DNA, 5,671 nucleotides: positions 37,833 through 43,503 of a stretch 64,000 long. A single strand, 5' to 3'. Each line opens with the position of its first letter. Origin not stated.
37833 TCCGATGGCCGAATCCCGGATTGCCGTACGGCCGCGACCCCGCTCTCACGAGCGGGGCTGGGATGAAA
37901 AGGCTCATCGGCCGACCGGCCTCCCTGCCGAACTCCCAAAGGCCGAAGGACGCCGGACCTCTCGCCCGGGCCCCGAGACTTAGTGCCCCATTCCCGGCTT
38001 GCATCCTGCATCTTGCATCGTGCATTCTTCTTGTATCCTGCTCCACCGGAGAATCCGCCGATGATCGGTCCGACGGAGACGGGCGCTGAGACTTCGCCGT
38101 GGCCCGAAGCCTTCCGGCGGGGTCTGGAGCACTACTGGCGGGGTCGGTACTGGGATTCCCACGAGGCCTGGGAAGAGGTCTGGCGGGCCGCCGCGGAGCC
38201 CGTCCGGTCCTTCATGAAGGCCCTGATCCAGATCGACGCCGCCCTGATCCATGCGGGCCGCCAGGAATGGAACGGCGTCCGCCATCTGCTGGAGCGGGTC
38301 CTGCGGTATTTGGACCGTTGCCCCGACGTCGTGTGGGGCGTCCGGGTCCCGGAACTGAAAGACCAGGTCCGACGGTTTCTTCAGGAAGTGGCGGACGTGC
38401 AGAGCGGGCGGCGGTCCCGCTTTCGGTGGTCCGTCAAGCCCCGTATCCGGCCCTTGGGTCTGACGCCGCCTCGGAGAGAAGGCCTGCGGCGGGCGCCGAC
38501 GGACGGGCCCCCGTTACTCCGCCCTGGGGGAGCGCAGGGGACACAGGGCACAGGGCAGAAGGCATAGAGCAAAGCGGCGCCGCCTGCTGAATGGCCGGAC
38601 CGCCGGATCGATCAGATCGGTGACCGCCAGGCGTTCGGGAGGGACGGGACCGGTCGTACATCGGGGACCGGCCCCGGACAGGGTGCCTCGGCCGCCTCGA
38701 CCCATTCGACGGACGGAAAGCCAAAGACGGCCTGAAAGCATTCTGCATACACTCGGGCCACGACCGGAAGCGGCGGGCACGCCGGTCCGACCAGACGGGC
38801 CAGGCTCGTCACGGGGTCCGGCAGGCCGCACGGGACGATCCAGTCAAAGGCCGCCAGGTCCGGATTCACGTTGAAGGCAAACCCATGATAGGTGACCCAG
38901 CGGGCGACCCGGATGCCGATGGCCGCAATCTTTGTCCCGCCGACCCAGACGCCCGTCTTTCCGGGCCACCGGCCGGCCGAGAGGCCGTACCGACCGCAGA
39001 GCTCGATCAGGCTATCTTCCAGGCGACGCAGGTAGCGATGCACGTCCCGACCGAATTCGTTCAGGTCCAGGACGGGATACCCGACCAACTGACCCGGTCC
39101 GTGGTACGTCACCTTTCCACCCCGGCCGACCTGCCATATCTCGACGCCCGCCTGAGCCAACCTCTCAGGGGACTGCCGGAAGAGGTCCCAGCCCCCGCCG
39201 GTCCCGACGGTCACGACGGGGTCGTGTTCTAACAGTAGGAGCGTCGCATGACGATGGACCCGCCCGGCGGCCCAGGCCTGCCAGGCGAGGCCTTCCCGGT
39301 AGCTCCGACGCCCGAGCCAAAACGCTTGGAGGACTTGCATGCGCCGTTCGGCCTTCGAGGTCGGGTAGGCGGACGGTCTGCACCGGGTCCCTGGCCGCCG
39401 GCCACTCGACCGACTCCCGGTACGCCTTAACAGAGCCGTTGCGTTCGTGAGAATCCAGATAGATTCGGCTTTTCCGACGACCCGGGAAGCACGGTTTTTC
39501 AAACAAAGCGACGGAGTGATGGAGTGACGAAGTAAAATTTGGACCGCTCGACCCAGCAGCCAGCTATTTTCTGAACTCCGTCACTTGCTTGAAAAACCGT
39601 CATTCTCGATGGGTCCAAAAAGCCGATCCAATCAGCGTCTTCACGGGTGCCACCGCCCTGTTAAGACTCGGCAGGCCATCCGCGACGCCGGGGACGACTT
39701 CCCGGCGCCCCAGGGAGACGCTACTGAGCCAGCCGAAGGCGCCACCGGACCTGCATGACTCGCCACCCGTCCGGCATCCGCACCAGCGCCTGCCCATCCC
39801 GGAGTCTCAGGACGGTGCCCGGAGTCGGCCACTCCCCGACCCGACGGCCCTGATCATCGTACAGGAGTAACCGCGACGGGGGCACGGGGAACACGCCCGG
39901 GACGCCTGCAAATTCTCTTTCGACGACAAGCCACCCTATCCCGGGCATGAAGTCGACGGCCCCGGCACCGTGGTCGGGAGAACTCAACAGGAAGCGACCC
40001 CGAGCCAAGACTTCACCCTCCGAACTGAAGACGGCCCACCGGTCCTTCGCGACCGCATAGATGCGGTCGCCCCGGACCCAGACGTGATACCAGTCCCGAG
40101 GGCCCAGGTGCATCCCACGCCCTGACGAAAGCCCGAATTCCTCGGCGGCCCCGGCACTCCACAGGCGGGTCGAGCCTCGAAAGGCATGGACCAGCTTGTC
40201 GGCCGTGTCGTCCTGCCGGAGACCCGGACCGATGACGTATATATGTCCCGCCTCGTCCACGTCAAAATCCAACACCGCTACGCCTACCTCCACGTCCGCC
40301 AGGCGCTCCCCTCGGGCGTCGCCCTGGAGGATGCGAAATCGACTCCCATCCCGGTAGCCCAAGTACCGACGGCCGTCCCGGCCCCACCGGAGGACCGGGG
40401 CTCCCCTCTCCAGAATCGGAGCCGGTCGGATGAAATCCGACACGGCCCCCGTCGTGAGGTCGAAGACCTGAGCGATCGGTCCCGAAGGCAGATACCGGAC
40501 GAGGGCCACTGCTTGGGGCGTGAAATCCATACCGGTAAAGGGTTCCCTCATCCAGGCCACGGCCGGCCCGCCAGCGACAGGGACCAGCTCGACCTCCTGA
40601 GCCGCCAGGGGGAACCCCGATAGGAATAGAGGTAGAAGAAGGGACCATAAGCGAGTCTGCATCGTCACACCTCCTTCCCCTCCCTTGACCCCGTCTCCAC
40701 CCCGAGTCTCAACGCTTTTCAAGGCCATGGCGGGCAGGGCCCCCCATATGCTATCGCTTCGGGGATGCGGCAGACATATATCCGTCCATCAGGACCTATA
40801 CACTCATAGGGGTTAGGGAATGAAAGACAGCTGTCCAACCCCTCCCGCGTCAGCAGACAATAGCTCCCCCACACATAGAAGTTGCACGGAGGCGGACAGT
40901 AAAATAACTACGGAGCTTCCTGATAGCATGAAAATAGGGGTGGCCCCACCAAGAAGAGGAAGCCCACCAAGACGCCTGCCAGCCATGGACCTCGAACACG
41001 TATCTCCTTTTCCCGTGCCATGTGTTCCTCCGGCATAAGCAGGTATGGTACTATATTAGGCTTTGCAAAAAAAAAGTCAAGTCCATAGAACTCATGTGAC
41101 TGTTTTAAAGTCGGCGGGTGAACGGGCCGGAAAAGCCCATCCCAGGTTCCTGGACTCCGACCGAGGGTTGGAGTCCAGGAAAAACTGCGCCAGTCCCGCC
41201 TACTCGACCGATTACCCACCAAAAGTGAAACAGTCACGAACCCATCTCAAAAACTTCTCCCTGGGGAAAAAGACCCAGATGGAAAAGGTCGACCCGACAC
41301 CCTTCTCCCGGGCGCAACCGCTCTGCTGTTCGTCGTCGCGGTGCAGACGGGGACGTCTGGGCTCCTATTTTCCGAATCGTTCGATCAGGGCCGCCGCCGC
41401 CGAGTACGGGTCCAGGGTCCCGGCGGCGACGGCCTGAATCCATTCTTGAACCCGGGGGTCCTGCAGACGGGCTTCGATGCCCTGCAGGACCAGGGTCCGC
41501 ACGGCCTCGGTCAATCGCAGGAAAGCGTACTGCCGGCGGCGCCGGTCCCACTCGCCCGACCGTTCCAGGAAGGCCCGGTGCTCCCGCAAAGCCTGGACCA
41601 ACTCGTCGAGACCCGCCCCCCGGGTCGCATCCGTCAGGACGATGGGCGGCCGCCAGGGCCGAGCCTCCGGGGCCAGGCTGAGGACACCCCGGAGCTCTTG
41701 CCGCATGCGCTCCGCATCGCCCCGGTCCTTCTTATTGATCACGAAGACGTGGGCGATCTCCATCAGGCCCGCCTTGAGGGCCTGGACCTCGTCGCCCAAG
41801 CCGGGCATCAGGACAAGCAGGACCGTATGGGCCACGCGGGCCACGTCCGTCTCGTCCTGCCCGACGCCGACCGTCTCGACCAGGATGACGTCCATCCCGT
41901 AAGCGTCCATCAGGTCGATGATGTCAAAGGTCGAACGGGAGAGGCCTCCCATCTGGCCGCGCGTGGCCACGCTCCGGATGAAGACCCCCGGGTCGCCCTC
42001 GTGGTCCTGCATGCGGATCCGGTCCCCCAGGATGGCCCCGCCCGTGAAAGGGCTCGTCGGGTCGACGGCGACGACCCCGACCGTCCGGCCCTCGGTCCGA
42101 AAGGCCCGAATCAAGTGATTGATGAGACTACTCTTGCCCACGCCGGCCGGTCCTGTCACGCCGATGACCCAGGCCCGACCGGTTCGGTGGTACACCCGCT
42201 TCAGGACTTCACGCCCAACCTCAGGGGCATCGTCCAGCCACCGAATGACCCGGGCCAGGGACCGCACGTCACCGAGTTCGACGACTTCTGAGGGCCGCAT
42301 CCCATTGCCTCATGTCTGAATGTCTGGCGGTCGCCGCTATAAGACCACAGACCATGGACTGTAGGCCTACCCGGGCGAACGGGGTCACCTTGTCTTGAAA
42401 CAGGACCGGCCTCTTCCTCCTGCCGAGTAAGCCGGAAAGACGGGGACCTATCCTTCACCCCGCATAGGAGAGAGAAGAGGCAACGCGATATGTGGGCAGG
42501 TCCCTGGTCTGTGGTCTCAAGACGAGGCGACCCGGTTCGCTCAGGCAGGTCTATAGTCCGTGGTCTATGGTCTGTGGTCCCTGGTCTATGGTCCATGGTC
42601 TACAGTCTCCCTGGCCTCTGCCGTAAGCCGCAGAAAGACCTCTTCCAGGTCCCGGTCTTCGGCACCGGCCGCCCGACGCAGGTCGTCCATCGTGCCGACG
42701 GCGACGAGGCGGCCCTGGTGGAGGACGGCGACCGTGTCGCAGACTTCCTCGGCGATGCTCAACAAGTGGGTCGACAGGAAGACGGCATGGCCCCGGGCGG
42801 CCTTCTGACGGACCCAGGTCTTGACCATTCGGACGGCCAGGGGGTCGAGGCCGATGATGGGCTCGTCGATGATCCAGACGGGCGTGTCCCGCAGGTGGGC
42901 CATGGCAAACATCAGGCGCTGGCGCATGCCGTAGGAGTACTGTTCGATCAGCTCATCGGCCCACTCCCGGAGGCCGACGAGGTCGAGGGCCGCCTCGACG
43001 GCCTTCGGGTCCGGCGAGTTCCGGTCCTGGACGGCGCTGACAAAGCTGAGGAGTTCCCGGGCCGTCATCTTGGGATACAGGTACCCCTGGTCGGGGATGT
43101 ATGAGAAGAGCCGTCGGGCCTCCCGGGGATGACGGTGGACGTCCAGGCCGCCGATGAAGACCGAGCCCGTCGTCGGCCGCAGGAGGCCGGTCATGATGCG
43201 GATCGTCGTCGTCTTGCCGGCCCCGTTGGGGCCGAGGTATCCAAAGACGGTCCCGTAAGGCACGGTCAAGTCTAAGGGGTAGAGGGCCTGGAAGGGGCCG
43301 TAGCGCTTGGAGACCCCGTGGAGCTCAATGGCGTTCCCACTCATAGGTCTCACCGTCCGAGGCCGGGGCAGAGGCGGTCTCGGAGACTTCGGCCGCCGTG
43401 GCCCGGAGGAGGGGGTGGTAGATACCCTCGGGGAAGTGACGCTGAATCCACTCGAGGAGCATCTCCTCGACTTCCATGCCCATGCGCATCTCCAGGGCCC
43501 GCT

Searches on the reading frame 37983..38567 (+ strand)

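Call 67: search_protein_families(library=pfam, proteins=[window:37983-38567:+], max_evalue=0.0001)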
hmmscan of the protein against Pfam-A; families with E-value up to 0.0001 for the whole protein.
window:37983-38567:+ (194 aa): 1 family
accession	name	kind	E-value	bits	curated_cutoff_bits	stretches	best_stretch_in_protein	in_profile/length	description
PF03745.19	DUF309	-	2.2e-15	56.5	27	1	44-102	1-59/59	Domain of unknown function (DUF309)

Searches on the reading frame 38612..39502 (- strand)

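Call 67: search_protein_families(library=pfam, proteins=[window:38612-39502:-], max_evalue=0.0001)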
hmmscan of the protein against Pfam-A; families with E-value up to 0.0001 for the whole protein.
window:38612-39502:- (296 aa): 1 family
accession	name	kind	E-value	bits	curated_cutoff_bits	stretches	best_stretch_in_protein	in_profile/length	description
PF21948.1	LplA-B_cat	-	4.2e-42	144.8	27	1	68-244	2-188/200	Lipoyl protein ligase A/B catalytic domain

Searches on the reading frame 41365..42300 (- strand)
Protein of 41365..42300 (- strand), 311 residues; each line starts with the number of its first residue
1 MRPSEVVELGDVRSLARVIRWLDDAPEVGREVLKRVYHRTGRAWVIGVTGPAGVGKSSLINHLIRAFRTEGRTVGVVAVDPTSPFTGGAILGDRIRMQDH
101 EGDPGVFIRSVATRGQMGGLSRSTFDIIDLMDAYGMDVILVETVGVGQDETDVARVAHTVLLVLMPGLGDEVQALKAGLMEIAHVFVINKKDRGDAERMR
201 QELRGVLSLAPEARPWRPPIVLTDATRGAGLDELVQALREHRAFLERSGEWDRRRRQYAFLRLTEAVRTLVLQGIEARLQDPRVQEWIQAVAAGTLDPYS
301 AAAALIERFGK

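Call 68: search_protein_families(library=pfam, proteins=[window:41365-42300:-], max_evalue=0.0001)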
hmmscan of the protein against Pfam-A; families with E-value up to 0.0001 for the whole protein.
window:41365-42300:- (311 aa): 4 families
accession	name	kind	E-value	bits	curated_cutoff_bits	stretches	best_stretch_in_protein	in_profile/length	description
PF03308.22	MeaB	-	1.6e-89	300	23.1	1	27-275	17-268/273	Methylmalonyl Co-A mutase-associated GTPase MeaB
PF02492.25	cobW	-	2.4e-06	27.7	20.7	1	45-202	2-164/180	CobW/HypB/UreG, nucleotide-binding domain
PF03193.22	RsgA_GTPase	-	1.2e-05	25.7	30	0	47-66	110-129/174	RsgA GTPase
PF03029.23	ATP_bind_1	-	1.8e-05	25.1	27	1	48-83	1-36/240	Conserved hypothetical ATP binding protein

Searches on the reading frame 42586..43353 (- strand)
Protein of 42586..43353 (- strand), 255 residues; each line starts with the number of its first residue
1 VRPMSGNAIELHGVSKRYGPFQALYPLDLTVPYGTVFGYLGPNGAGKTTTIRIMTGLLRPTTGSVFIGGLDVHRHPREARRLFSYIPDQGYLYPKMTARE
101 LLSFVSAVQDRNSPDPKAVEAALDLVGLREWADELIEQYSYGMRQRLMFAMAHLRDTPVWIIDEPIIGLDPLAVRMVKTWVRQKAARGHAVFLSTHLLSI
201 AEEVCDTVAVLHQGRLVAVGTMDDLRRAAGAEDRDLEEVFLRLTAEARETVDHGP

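Call 68: search_protein_families(library=pfam, proteins=[window:42586-43353:-], max_evalue=0.0001)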
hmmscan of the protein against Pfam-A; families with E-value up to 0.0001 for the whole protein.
window:42586-43353:- (255 aa): 2 families
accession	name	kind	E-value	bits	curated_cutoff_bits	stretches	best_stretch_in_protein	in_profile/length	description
PF00005.33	ABC_tran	-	2e-26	93.7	25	1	26-166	3-136/137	ABC transporter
PF13304.12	AAA_21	-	1.4e-08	35.7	27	1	136-198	235-300/304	AAA domain, putative AbiEii toxin, Type IV TA system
